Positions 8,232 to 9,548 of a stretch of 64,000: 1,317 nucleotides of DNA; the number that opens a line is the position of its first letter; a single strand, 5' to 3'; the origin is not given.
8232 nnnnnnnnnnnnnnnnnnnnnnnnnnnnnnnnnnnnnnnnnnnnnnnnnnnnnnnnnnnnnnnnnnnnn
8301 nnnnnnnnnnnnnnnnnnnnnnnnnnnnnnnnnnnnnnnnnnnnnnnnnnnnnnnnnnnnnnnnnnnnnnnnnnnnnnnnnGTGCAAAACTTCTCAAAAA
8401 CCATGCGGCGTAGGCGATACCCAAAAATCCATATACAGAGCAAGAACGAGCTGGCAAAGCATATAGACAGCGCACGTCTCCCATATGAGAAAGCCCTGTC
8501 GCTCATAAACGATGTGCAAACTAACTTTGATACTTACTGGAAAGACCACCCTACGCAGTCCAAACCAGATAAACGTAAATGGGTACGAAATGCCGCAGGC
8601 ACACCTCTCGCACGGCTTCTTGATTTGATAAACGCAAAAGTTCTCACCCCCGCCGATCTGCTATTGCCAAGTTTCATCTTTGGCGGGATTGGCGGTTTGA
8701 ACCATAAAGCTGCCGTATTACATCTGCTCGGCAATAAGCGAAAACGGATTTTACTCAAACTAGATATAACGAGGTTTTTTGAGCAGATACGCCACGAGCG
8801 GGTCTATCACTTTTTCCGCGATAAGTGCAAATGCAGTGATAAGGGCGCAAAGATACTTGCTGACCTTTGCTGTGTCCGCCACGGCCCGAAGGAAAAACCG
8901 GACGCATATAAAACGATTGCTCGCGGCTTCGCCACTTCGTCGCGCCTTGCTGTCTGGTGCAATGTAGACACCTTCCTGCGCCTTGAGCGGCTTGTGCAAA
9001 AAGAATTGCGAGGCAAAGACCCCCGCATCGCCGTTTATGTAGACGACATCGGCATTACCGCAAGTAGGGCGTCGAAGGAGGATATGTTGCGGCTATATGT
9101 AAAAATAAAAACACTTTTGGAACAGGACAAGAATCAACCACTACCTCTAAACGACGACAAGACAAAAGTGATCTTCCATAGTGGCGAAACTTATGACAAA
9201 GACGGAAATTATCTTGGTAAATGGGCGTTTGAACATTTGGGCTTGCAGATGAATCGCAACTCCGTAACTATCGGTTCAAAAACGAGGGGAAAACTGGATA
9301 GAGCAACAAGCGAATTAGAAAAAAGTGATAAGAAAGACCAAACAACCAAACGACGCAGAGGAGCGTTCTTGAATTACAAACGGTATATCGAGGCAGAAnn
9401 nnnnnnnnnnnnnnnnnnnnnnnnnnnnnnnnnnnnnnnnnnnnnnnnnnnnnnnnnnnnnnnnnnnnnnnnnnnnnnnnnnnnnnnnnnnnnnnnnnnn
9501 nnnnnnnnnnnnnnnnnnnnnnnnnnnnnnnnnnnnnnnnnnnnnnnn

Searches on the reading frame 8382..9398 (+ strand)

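Call 12: search_protein_families(library=pfam, proteins=[window:8382-9398:+], max_evalue=0.00001)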
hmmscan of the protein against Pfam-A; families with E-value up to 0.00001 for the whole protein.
window:8382-9398:+ (339 aa): 1 family
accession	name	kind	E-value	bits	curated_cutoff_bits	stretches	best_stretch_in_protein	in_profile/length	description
PF00078.32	RVT_1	-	1.5e-09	38.3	29.6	1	78-279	20-202/205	Reverse transcriptase (RNA-dependent DNA polymerase)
